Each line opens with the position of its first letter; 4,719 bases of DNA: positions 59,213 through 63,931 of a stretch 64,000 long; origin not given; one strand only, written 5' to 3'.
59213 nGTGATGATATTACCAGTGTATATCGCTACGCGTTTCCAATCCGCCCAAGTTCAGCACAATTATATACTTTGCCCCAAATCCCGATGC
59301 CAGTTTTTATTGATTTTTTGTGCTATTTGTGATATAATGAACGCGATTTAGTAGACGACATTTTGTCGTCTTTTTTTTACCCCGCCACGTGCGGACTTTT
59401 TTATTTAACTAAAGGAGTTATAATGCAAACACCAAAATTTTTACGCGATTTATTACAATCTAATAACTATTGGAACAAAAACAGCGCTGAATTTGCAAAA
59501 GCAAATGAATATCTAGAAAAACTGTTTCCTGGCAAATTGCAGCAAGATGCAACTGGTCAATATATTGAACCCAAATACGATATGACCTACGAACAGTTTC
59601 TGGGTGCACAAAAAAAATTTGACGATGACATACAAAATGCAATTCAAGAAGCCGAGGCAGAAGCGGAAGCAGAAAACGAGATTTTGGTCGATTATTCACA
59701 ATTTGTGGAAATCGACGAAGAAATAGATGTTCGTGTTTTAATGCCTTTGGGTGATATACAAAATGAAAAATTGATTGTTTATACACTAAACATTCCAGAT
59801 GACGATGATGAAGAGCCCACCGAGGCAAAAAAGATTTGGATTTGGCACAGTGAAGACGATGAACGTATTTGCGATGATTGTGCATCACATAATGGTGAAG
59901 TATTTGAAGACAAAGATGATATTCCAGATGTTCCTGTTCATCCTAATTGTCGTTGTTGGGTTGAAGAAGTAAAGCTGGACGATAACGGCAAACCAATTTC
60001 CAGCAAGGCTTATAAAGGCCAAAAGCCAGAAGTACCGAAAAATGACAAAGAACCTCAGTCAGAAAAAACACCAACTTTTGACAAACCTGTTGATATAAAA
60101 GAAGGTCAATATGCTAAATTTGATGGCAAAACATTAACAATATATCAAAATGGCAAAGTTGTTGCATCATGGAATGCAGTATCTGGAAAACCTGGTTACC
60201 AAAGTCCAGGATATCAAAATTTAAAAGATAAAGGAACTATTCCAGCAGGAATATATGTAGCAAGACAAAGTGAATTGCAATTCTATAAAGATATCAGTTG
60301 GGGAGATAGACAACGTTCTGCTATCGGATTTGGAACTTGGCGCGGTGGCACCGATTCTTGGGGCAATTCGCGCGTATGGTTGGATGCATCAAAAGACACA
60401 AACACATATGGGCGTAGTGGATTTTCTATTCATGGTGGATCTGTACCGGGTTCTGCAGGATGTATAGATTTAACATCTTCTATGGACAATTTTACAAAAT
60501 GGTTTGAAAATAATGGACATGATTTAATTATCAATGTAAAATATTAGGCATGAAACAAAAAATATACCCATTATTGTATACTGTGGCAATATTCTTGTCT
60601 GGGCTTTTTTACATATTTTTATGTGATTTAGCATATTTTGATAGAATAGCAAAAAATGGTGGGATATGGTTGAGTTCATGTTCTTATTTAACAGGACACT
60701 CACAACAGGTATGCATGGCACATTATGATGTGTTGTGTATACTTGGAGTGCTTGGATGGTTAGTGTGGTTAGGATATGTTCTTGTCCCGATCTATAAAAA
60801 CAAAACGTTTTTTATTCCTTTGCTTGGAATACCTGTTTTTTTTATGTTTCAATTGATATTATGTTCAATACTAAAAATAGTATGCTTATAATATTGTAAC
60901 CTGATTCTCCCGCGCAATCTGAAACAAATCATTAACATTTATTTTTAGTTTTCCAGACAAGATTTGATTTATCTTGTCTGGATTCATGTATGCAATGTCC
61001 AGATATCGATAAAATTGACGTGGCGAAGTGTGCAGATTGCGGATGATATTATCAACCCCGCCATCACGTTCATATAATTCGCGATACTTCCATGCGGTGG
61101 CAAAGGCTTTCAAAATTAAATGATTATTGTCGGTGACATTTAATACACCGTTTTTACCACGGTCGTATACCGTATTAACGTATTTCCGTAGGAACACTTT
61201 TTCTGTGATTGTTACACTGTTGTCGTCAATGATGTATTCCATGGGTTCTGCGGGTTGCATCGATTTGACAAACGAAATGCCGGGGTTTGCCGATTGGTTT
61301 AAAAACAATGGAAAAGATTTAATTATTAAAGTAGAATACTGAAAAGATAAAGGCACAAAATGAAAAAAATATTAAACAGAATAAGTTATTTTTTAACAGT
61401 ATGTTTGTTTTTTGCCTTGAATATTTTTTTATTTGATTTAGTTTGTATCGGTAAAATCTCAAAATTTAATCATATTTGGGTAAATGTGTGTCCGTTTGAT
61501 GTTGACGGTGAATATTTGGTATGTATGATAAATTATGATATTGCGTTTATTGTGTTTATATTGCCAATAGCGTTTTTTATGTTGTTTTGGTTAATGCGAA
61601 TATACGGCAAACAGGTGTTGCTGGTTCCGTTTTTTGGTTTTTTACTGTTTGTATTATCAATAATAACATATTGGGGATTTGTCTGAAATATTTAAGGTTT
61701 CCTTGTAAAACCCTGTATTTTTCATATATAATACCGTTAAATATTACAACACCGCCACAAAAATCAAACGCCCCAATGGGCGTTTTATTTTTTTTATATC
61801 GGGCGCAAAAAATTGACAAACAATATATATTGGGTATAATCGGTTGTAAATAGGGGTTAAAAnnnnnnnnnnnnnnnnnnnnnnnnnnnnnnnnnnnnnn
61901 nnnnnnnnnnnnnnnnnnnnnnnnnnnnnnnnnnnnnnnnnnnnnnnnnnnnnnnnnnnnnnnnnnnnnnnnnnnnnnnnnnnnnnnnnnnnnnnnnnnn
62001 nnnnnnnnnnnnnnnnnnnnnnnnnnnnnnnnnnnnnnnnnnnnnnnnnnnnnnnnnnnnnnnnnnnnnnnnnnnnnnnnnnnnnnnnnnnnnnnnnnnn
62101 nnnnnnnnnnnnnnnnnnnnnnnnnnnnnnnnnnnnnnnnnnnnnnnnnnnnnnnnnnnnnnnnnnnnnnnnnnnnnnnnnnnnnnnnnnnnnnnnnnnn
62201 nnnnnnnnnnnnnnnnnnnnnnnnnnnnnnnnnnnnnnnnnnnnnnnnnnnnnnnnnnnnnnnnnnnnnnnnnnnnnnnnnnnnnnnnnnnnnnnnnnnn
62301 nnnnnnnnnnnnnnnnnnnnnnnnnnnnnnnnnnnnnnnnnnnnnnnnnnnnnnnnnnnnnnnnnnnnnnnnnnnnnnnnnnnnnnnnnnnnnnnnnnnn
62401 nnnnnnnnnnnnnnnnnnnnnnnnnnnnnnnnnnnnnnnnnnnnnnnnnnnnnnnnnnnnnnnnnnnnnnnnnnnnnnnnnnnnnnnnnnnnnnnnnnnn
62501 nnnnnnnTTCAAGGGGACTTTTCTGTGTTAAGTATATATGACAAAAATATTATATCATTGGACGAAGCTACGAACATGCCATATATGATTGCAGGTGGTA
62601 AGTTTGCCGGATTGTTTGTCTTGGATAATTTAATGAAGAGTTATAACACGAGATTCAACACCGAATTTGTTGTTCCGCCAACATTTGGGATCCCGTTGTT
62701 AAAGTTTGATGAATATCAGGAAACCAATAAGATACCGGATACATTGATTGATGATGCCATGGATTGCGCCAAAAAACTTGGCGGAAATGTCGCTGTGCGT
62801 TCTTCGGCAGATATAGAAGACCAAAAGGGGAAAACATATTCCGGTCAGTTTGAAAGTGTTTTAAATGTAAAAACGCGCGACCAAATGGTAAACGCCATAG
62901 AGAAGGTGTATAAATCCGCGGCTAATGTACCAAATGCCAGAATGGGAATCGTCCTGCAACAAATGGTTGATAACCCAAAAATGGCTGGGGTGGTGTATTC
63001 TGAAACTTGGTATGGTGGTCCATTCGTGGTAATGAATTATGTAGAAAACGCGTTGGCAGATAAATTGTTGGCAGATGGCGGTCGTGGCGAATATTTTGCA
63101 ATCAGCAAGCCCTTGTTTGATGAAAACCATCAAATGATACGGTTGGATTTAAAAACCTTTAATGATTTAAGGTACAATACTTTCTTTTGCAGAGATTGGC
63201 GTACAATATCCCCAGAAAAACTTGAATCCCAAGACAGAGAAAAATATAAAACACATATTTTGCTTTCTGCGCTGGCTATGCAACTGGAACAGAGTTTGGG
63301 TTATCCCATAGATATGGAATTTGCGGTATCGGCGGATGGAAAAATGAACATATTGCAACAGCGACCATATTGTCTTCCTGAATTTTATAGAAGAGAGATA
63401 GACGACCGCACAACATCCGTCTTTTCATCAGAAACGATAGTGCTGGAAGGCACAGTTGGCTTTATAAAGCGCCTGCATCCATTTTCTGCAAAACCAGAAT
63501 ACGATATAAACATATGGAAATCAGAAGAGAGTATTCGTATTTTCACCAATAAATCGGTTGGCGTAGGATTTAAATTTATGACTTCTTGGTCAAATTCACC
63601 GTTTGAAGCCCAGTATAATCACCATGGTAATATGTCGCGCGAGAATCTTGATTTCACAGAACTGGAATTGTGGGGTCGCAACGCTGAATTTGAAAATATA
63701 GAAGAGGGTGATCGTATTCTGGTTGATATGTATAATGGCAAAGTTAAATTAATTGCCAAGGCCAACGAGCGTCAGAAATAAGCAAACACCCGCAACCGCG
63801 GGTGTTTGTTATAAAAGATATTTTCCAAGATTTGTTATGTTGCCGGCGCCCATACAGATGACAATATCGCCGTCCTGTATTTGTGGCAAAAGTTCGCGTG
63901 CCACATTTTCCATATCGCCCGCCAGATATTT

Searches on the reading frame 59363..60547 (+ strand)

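Call 57: search_protein_families(library=pfam, proteins=[window:59363-60547:+], max_evalue=0.001)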
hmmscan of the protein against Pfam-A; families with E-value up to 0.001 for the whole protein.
window:59363-60547:+ (394 aa): 3 families
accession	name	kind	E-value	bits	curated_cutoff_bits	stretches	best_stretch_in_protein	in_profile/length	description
PF04233.19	Phage_Mu_F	-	2e-07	32.1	29.6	1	150-200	58-111/112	Phage Mu protein F like protein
PF10908.13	Tlde1_dom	-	5.3e-07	30.5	30.1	1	272-383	5-108/120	Tlde1 domain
PF03734.19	YkuD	-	5.7e-06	27.4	23.4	1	256-376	12-133/146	L,D-transpeptidase catalytic domain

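Call 94: search_protein_families(library=padloc, proteins=[window:59363-60547:+], max_evalue=0.01)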
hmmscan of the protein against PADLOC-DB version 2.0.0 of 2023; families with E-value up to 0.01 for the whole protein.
window:59363-60547:+ (394 aa): 0 families

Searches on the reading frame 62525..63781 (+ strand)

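Call 13: search_protein_families(library=ncbifam, proteins=[window:62525-63781:+], max_evalue=0.00001)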
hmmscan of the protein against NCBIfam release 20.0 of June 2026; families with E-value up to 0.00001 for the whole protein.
window:62525-63781:+ (418 aa): 10 families
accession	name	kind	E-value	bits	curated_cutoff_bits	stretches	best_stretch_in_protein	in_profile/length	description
NF004508.0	PRK05849.1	equivalog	1.7e-19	69.3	501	1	85-189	57-160/789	hypothetical protein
NF052631.1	prodigiosin_PigC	equivalog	4e-13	48.1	1300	1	66-282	70-297/883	prodigiosin ligase PigC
TIGR01418.1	PEP_synth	equivalog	1.1e-12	47.2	739.75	1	69-309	91-356/784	pyruvate, water dikinase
NF005057.0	PRK06464.1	equivalog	2.9e-12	45.5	598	1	86-309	118-360/798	phosphoenolpyruvate synthase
NF004881.0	PRK06241.2-2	equivalog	5.9e-12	44.7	883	1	66-158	85-190/898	phosphoenolpyruvate synthase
NF004878.0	PRK06241.1-3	subfamily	5.2e-11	41.4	945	1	66-131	87-154/891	phosphoenolpyruvate synthase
NF004882.0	PRK06241.2-3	equivalog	5.5e-11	41.3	850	1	88-131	100-142/827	phosphoenolpyruvate synthase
NF052632.1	undecylprod_RedH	equivalog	6.3e-11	41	1350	1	68-283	73-294/880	undecylprodigiosin ligase RedH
NF041857.1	RIF_Ptrans_rph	equivalog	2.6e-07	29.4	999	0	68-132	88-154/864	rifamycin-inactivating phosphotransferase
NF004877.0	PRK06241.1-2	subfamily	4.6e-07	28.5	866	0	66-131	88-155/869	phosphoenolpyruvate synthase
